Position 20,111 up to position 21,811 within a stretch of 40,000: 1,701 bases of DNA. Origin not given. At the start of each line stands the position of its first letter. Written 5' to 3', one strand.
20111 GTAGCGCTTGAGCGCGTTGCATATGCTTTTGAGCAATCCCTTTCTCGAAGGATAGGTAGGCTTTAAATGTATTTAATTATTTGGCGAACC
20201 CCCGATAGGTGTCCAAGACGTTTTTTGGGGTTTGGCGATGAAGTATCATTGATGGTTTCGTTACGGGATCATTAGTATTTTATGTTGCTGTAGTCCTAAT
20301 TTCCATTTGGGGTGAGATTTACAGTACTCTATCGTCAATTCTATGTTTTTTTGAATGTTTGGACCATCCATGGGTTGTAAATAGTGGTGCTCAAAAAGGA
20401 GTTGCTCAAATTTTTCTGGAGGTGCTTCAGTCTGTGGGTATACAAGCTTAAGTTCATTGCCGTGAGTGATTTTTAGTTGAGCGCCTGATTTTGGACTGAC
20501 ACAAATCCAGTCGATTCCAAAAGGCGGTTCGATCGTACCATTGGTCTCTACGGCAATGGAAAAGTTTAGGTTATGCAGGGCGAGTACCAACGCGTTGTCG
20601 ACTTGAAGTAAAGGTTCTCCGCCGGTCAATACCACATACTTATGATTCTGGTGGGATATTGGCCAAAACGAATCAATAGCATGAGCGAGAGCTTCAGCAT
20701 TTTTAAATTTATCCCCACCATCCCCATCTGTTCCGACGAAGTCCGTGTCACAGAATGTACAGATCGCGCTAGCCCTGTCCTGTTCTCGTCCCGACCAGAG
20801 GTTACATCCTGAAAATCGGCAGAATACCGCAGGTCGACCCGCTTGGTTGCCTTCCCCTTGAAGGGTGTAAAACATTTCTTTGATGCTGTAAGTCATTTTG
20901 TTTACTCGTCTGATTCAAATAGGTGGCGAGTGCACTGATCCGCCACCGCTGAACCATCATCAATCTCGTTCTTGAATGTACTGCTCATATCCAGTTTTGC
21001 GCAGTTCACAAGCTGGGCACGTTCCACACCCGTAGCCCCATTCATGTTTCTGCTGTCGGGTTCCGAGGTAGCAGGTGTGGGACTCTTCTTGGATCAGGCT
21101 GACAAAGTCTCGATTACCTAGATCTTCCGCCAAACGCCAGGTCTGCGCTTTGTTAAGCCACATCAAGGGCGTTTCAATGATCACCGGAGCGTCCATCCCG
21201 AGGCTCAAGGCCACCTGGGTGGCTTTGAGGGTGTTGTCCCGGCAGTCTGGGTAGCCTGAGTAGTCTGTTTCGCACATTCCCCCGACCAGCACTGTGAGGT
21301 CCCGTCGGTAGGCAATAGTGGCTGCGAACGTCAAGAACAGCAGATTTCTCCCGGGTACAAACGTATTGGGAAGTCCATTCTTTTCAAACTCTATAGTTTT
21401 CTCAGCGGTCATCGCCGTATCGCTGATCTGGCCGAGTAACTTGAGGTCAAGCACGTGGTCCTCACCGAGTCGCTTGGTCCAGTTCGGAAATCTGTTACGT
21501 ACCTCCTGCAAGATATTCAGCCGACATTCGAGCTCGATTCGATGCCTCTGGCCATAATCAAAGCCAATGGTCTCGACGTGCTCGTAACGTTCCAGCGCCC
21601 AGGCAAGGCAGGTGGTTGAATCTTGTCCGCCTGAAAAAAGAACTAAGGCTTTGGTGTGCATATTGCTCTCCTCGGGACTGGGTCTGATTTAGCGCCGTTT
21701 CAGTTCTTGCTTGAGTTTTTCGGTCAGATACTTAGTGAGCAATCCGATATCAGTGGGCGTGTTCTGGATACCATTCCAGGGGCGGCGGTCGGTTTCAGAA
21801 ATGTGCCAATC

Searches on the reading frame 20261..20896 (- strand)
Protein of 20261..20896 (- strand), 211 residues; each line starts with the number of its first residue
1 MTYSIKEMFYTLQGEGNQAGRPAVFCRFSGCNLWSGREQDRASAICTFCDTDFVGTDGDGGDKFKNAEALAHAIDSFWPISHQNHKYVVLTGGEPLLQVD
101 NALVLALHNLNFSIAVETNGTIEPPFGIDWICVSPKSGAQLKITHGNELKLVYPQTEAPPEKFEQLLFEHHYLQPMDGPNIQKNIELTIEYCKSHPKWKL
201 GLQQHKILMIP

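Call 4: search_protein_families(library=pfam, proteins=[window:20261-20896:-], max_evalue=0.01)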
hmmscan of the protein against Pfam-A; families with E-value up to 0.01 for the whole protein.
window:20261-20896:- (211 aa): 1 family
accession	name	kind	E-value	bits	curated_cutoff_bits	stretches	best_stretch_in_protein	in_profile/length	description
PF04055.27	Radical_SAM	-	3.1e-06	27.9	29.5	1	45-122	10-88/166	Radical SAM superfamily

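Call 5: search_protein_families(library=ncbifam, proteins=[window:20261-20896:-], max_evalue=0.01)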
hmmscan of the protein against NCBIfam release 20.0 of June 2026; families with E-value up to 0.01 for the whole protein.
window:20261-20896:- (211 aa): 9 families
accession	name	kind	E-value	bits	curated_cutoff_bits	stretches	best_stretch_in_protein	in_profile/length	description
TIGR04508.1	queE_Cx14CxxC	equivalog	1.4e-102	341.9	240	1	3-210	1-207/208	7-carboxy-7-deazaguanine synthase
TIGR03963.1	rSAM_QueE_Clost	equivalog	1e-16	61.3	260.1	1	3-123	1-105/219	putative 7-carboxy-7-deazaguanine synthase QueE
TIGR04322.1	rSAM_QueE_Ecoli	equivalog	2.3e-16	59.9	200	1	9-210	1-214/215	7-carboxy-7-deazaguanine synthase QueE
TIGR04349.1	rSAM_QueE_gams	hypoth_equivalog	3.4e-15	56.3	300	1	5-123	3-101/210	7-carboxy-7-deazaguanine synthase QueE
TIGR03365.1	Bsubt_queE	equivalog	3.5e-13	49.6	206.1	1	5-146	5-137/238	7-carboxy-7-deazaguanine synthase QueE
TIGR02495.1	NrdG2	equivalog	1.3e-05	24.7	131.15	1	81-122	59-101/193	anaerobic ribonucleoside-triphosphate reductase activating protein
TIGR04468.1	arg_2_3_am_muta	equivalog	2.6e-05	23.4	600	1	41-111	109-178/351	arginine 2,3-aminomutase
NF038283.1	viperin_w_prok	equivalog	0.0026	17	180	1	46-121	16-93/281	viperin family antiviral radical SAM protein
TIGR02493.1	PFLA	equivalog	0.0034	16.8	231.75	1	45-122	28-105/235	pyruvate formate-lyase-activating protein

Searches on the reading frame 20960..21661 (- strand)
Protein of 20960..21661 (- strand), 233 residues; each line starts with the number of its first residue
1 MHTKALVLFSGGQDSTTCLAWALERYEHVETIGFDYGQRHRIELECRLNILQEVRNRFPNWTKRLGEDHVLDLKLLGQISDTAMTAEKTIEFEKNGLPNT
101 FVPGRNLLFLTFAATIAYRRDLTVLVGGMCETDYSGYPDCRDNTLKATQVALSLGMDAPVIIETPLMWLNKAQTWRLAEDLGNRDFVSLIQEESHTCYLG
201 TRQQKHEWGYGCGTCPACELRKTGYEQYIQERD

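Call 4: search_protein_families(library=pfam, proteins=[window:20960-21661:-], max_evalue=0.01)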
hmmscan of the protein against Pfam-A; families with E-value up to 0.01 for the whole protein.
window:20960-21661:- (233 aa): 1 family
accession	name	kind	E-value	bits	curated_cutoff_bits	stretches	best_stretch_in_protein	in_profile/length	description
PF06508.19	QueC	-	3.3e-69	233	22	1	4-228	1-209/210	Queuosine biosynthesis protein QueC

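Call 5: search_protein_families(library=ncbifam, proteins=[window:20960-21661:-], max_evalue=0.01)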
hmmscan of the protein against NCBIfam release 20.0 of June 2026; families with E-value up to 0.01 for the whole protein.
window:20960-21661:- (233 aa): 3 families
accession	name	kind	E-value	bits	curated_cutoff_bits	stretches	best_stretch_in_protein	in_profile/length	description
NF008317.0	PRK11106.1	equivalog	8.5e-69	231.4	378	1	3-232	2-217/231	7-cyano-7-deazaguanine synthase QueC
TIGR00364.1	TIGR00364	equivalog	8.9e-61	204.9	150.3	1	5-221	1-201/201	7-cyano-7-deazaguanine synthase QueC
NF011155.0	PRK14561.1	equivalog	0.0037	17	207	1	4-43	2-40/195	hypothetical protein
